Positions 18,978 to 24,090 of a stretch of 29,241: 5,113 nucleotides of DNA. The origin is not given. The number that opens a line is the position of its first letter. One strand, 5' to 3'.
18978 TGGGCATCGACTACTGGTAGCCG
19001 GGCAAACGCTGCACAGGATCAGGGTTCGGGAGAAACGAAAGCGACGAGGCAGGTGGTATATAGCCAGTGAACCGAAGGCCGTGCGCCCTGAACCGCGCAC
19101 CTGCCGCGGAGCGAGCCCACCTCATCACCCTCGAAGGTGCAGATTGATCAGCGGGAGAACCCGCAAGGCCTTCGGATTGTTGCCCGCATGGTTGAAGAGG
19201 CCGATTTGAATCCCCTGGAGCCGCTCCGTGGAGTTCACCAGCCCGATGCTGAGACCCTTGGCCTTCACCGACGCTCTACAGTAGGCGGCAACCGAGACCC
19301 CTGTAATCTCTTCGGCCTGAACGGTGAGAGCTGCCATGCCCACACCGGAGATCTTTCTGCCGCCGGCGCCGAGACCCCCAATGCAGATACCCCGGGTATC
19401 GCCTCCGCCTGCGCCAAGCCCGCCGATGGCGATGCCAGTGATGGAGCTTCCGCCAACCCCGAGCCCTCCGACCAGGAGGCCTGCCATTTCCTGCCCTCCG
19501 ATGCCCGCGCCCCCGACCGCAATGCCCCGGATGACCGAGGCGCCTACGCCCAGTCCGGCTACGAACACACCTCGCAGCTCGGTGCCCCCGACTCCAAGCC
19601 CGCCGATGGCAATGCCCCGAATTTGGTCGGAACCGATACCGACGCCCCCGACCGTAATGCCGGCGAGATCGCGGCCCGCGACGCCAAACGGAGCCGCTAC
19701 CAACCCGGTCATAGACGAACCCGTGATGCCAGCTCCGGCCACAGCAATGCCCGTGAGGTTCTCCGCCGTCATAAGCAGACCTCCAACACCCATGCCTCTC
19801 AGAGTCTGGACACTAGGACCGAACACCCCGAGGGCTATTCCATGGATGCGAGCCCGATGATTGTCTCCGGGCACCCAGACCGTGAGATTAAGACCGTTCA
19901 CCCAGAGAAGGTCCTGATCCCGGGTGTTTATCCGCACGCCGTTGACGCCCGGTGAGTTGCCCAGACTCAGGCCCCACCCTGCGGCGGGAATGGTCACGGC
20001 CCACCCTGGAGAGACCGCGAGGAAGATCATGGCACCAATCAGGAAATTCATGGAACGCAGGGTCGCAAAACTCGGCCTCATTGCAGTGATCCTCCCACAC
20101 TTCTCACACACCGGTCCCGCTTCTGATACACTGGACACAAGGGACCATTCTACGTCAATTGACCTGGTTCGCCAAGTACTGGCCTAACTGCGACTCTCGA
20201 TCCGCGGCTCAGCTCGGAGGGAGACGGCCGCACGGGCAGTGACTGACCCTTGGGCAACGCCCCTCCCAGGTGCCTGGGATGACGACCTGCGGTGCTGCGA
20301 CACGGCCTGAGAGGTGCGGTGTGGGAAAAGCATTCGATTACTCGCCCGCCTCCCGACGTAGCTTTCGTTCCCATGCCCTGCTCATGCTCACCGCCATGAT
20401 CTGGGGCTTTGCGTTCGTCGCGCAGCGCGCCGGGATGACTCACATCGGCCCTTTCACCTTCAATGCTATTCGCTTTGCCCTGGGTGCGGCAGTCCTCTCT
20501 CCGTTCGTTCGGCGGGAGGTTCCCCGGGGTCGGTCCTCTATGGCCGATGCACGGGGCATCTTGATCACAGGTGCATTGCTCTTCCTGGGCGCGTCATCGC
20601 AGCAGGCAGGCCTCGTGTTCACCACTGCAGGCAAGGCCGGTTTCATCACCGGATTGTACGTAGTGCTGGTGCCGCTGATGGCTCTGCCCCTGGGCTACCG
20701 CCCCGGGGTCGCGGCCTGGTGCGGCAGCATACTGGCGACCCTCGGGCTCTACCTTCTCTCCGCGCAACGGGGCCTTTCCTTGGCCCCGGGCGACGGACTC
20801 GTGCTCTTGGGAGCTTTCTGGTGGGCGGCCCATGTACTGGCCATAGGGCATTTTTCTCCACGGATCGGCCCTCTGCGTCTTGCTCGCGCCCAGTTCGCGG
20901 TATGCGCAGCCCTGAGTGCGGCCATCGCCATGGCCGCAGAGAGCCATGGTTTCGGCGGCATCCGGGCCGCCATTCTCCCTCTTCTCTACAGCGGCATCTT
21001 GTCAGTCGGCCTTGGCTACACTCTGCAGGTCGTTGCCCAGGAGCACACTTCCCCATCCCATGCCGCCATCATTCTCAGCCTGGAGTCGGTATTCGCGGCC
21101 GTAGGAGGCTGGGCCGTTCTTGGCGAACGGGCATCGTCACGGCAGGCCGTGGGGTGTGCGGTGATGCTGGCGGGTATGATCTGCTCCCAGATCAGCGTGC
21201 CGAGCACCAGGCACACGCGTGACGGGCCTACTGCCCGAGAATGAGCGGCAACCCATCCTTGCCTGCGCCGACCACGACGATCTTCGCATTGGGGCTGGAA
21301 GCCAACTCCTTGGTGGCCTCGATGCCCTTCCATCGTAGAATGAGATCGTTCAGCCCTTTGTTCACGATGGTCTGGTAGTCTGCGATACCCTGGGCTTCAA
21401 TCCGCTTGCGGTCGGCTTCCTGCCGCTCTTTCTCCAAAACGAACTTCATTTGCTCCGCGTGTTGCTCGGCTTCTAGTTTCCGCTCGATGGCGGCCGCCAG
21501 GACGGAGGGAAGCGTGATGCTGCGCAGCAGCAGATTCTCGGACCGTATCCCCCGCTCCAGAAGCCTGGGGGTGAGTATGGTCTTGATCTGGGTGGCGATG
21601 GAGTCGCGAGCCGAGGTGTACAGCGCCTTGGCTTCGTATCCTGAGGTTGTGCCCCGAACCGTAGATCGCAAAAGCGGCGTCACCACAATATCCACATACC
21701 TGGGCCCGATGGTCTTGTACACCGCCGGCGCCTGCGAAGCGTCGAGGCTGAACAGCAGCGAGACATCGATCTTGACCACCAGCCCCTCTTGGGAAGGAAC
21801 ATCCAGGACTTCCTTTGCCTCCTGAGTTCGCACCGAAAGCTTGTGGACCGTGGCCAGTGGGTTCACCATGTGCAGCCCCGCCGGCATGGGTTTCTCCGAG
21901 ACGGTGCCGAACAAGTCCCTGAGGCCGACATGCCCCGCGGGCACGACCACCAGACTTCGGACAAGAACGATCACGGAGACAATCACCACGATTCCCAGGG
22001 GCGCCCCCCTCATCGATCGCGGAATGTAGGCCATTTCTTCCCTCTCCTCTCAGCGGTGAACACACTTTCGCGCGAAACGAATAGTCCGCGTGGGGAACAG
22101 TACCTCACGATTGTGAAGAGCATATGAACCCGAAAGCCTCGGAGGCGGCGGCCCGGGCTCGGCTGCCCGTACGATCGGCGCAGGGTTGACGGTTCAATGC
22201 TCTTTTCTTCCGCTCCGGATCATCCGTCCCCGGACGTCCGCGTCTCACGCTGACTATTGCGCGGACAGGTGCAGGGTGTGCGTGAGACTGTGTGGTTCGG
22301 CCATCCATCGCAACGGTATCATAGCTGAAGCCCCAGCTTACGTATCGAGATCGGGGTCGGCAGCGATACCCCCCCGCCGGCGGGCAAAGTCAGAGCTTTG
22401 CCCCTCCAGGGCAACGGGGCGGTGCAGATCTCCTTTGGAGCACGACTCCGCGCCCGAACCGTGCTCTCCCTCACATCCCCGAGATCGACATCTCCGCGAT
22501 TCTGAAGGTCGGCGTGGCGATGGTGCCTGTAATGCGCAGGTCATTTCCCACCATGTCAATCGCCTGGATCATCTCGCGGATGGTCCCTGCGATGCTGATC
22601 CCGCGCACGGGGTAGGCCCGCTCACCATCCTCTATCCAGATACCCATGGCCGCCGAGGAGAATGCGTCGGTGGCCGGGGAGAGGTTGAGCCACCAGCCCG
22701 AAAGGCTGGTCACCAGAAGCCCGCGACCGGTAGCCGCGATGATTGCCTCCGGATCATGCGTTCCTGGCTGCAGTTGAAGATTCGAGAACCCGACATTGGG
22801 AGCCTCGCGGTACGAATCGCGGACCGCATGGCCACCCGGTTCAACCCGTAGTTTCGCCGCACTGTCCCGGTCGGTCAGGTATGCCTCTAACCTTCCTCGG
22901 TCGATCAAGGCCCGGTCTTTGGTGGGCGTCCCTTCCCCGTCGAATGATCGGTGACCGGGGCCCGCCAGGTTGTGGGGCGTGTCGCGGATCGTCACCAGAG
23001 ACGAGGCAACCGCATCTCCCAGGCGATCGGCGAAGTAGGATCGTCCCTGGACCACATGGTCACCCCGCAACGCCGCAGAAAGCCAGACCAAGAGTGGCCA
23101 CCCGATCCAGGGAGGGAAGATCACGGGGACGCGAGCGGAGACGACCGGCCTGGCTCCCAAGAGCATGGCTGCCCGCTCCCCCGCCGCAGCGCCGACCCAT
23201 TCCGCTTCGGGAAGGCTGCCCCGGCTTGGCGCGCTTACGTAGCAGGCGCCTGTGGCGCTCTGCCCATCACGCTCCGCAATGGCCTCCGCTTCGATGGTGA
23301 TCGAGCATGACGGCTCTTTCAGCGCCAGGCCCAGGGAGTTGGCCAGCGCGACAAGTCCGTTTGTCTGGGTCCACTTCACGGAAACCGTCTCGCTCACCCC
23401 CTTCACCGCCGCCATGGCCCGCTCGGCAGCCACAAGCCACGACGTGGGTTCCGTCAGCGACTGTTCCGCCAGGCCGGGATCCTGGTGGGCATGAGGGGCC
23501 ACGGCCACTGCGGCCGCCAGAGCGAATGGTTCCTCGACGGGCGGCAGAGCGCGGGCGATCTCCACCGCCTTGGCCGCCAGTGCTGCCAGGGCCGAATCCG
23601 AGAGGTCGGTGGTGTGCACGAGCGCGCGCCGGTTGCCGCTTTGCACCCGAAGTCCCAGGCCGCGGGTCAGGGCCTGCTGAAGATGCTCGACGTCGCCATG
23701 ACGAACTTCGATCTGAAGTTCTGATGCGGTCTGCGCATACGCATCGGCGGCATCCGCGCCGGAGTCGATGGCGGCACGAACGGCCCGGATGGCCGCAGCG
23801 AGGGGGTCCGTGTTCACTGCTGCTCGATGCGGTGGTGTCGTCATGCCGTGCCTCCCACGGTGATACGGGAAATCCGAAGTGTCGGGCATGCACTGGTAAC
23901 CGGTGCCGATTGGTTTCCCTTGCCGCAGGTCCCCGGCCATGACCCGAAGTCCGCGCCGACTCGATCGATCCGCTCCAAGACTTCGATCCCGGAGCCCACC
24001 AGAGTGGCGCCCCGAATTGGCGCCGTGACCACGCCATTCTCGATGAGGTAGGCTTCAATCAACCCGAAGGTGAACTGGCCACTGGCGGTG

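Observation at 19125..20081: Secreted protein made almost entirely of 15 tandem glycine-rich 15-residue repeats (predicted beta-solenoid)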

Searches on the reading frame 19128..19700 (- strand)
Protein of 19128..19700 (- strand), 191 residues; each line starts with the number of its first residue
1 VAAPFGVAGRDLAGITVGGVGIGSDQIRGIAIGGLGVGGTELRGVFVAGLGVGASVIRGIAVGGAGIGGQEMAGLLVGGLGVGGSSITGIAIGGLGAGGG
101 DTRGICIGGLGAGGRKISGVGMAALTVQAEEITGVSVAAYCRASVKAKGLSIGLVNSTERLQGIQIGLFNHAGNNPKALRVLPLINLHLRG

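Call 80: find_homologous_proteins(query=window:19128-19700:-, max_evalue=0.001)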
Query window:19128-19700:- (191 aa): 23 proteins with E <= 0.001 among 4823 candidates.
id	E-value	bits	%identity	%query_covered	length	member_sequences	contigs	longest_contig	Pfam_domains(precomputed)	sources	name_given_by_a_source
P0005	2.0e-40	157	35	95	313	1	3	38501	-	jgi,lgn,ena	-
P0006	1.9e-38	150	47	87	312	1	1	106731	-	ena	-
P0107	4.4e-31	126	33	97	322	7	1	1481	-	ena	-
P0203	6.9e-29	119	45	70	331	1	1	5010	-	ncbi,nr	ncbi:MAG: hypothetical protein D6795_03935 [Deltaproteobacteria bacterium]|nr:MAG: hypothetical prot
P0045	1.9e-28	118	38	96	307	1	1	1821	-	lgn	-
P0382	3.0e-27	114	43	97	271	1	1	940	-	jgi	jgi:hypothetical protein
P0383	3.9e-25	107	50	63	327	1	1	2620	-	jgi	-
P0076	5.4e-25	107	41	94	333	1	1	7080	-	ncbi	-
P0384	1.1e-23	102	42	54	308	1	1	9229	-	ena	-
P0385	1.8e-23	102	37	50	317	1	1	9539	-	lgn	-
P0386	1.8e-20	92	43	19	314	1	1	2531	-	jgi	jgi:hypothetical protein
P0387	1.7e-18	85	38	52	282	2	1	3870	-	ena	-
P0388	3.5e-17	81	36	20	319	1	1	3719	-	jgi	jgi:hypothetical protein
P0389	5.3e-17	80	40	70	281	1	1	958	-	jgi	jgi:hypothetical protein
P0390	1.2e-15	76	28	97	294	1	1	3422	-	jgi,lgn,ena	-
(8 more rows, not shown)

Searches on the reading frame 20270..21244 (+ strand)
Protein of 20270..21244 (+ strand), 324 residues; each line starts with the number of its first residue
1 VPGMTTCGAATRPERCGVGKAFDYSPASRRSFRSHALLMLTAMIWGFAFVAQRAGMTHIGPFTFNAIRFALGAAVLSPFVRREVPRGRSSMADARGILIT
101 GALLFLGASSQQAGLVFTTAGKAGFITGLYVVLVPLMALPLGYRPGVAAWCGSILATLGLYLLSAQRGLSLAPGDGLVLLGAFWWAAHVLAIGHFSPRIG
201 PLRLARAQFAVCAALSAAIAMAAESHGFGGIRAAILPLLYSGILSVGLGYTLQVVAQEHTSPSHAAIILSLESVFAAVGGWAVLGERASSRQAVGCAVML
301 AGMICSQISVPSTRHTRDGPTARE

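Call 15: search_protein_families(library=pfam, proteins=[window:20270-21244:+], max_evalue=0.001)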
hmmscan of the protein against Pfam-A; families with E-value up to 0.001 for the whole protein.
window:20270-21244:+ (324 aa): 1 family
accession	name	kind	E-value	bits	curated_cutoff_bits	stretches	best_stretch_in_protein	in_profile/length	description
PF00892.27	EamA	-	4.2e-37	127.9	28.2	2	174-305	3-132/135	EamA-like transporter family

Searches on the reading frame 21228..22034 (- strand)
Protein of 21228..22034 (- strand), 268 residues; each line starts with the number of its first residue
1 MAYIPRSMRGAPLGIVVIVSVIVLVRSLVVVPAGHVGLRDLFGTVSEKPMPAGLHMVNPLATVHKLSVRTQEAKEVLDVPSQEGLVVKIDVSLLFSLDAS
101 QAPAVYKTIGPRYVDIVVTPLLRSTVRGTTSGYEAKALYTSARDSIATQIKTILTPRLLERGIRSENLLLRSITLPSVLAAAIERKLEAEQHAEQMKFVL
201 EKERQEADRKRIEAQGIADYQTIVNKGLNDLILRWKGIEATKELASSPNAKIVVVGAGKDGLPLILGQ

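Call 15: search_protein_families(library=pfam, proteins=[window:21228-22034:-], max_evalue=0.001)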
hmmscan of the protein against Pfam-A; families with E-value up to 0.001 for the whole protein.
window:21228-22034:- (268 aa): 1 family
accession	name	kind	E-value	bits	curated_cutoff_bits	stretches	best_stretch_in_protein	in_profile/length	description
PF01145.31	Band_7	-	8.7e-26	91.5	23.6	1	30-203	2-175/176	SPFH domain / Band 7 family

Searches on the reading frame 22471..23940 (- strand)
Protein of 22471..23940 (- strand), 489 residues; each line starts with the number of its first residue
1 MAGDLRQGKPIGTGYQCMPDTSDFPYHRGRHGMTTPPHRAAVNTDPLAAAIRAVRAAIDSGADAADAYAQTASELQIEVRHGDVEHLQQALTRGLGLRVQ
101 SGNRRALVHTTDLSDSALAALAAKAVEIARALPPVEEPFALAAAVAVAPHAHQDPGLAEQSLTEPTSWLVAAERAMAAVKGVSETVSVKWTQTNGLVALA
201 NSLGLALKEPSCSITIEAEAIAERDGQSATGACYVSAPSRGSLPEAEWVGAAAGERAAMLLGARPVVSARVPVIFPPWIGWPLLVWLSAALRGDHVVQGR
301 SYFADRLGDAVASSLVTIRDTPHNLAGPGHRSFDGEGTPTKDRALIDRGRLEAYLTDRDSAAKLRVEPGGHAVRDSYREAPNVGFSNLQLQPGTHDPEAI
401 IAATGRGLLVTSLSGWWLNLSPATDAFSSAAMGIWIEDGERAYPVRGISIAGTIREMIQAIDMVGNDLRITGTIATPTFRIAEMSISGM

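Call 15: search_protein_families(library=pfam, proteins=[window:22471-23940:-], max_evalue=0.001)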
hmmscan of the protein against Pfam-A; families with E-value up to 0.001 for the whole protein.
window:22471-23940:- (489 aa): 3 families
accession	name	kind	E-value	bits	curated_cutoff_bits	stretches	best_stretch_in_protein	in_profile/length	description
PF19289.4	PmbA_TldD_3rd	-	2.3e-65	220.3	22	1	269-488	2-220/220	PmbA/TldA metallopeptidase C-terminal domain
PF01523.21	PmbA_TldD_1st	-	7.4e-12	45.7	20.9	1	65-129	1-65/65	PmbA/TldA metallopeptidase domain 1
PF19290.4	PmbA_TldD_2nd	-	3.1e-08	34.5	20.9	1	157-261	3-109/109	PmbA/TldA metallopeptidase central domain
